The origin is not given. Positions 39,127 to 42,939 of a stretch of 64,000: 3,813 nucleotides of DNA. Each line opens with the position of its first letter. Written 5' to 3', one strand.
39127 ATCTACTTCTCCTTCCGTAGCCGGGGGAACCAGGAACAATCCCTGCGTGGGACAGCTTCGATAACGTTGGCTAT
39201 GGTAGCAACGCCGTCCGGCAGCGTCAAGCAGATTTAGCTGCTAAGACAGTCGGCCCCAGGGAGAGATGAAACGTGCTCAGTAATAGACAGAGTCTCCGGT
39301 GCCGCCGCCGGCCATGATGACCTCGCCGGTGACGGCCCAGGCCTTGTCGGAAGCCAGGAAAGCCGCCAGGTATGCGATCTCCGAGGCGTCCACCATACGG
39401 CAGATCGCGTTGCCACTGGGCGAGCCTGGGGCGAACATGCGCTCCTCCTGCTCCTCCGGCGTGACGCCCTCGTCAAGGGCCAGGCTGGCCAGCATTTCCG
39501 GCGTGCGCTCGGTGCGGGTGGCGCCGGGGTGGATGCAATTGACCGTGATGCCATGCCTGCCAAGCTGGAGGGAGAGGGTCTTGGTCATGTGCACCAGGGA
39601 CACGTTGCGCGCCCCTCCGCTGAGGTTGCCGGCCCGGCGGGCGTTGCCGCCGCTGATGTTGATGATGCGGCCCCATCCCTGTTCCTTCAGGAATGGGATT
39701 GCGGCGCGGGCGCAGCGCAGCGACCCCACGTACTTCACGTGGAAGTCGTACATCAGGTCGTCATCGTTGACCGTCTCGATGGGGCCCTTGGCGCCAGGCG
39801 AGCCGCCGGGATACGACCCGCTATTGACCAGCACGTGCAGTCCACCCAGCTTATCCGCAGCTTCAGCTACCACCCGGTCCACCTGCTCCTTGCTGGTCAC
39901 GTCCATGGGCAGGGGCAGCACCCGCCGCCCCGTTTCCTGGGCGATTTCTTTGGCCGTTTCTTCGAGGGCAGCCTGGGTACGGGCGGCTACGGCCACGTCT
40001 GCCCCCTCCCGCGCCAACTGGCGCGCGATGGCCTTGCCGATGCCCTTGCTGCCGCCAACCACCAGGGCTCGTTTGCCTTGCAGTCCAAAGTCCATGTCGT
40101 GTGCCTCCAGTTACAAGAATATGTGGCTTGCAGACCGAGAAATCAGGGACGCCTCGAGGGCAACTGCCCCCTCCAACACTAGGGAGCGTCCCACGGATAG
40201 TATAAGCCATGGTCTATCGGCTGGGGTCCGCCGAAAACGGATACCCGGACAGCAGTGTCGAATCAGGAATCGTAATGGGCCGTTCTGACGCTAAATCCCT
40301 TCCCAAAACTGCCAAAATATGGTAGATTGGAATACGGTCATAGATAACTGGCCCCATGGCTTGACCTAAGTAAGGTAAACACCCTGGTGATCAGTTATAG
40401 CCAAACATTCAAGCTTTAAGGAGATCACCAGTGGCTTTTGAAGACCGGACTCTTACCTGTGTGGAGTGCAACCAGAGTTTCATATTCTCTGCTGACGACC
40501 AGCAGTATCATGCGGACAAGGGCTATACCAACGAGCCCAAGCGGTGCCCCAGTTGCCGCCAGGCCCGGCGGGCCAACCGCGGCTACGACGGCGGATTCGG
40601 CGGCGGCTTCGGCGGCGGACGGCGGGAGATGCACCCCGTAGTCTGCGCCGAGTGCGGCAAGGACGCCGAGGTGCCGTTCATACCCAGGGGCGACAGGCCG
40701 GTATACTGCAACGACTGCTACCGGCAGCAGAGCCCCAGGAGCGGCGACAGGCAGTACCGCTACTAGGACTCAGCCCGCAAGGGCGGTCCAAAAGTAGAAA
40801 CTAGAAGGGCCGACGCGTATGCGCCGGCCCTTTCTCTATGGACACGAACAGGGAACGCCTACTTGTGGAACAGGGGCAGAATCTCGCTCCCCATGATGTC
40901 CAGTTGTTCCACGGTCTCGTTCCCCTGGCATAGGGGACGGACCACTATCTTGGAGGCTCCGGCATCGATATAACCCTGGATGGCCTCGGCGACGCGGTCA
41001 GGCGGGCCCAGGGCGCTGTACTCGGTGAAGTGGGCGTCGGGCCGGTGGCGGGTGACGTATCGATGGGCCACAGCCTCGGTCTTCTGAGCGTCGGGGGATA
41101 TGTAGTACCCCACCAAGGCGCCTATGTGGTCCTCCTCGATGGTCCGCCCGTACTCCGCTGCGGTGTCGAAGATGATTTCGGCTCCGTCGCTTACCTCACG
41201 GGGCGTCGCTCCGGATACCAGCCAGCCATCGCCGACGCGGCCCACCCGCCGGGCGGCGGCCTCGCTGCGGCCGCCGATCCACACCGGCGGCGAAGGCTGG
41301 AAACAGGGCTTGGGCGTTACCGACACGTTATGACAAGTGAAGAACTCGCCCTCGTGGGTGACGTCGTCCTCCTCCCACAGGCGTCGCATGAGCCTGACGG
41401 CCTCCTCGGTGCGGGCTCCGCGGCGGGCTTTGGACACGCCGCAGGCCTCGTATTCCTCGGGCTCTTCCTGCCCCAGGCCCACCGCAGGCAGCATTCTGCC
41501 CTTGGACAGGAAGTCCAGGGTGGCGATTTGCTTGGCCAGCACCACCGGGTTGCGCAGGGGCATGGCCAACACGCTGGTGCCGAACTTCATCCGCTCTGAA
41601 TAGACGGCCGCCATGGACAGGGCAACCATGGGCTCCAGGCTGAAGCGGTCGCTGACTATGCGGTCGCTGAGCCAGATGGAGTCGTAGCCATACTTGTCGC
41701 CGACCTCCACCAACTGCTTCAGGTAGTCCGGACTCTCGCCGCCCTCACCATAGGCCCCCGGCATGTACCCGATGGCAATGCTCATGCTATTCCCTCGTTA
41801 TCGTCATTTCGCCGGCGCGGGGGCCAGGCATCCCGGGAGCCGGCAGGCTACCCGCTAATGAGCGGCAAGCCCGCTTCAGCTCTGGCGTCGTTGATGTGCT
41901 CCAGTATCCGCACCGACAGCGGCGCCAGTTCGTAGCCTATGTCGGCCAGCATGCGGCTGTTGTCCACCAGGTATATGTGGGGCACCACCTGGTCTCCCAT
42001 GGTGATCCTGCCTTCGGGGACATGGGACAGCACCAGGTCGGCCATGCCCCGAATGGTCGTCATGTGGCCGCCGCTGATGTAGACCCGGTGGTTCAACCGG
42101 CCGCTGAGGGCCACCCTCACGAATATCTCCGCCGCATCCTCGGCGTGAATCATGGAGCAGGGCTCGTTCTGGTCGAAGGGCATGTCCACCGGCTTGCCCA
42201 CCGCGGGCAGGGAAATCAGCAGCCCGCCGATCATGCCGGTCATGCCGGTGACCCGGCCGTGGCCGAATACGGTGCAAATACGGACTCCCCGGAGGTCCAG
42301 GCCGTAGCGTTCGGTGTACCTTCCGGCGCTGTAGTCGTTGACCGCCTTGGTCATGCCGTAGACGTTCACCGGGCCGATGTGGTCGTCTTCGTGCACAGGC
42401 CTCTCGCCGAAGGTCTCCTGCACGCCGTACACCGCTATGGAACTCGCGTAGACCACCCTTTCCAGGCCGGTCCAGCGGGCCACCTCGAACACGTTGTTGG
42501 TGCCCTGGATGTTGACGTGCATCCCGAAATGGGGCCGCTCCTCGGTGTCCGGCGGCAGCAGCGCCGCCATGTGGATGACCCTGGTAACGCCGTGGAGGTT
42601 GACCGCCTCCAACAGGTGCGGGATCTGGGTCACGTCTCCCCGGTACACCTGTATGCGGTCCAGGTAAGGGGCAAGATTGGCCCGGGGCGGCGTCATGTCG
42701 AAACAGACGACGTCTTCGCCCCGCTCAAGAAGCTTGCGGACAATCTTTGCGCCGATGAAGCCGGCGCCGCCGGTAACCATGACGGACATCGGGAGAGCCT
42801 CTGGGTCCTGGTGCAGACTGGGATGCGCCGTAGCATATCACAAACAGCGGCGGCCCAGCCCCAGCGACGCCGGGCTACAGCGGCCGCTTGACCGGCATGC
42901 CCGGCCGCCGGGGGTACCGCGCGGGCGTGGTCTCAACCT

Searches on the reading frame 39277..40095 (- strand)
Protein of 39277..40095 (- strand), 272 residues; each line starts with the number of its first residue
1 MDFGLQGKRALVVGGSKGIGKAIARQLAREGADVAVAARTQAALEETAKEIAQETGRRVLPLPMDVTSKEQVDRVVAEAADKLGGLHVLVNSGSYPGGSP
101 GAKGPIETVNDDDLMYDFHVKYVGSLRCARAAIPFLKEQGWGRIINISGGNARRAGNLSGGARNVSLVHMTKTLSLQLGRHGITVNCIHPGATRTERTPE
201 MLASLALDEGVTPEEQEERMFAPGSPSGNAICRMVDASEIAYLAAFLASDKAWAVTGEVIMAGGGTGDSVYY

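Call 71: search_protein_families(library=pfam, proteins=[window:39277-40095:-], max_evalue=0.00001)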
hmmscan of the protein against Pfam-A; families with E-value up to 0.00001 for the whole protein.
window:39277-40095:- (272 aa): 3 families
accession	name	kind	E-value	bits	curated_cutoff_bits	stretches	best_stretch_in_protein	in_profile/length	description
PF13561.12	adh_short_C2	-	4.9e-45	154.4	27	1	16-265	5-234/236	Enoyl-(Acyl carrier protein) reductase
PF00106.31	adh_short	-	1.2e-42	146.1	26.6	1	8-200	1-189/195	short chain dehydrogenase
PF08659.16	KR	-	3.9e-09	37.1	22.6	1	11-124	4-115/180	KR domain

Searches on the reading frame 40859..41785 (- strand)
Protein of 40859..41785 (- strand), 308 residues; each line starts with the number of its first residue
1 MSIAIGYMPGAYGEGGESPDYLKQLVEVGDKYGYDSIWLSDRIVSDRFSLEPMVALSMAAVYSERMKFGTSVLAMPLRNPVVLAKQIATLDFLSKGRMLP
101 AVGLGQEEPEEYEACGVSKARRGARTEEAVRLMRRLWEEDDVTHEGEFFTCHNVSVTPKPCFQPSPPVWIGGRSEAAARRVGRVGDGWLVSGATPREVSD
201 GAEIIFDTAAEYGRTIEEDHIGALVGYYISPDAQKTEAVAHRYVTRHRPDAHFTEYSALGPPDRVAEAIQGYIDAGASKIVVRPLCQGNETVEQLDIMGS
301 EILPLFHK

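Call 71: search_protein_families(library=pfam, proteins=[window:40859-41785:-], max_evalue=0.00001)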
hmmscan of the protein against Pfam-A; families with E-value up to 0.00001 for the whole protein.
window:40859-41785:- (308 aa): 1 family
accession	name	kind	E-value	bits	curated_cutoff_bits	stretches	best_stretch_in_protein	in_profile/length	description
PF00296.26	Bac_luciferase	-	2.8e-57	194.9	27.9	1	12-248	15-252/314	Luciferase-like monooxygenase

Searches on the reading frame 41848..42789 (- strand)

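Call 71: search_protein_families(library=pfam, proteins=[window:41848-42789:-], max_evalue=0.00001)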
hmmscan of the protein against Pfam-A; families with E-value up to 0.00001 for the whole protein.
window:41848-42789:- (313 aa): 7 families
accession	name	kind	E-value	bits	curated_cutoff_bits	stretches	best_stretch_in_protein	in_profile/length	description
PF01370.27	Epimerase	-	3.9e-36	125.1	20.9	1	3-229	1-227/240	NAD dependent epimerase/dehydratase family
PF16363.11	GDP_Man_Dehyd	-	1.7e-24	87.3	27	1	4-257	1-266/332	GDP-mannose 4,6 dehydratase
PF01073.25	3Beta_HSD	-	4.6e-20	72.2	22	1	4-126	1-128/280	3-beta hydroxysteroid dehydrogenase/isomerase family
PF04321.23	RmlD_sub_bind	-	2.7e-14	53.4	27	1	1-178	1-155/287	RmlD substrate binding domain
PF07993.18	NAD_binding_4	-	1.1e-12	48.1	20.1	1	41-184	58-216/258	Male sterility protein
PF02719.21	Polysacc_synt_2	-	1.2e-12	48.1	20.2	1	3-185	1-176/293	Polysaccharide biosynthesis protein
PF13460.12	NAD_binding_10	-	1.3e-08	35.3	27.2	1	7-129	1-111/184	NAD(P)H-binding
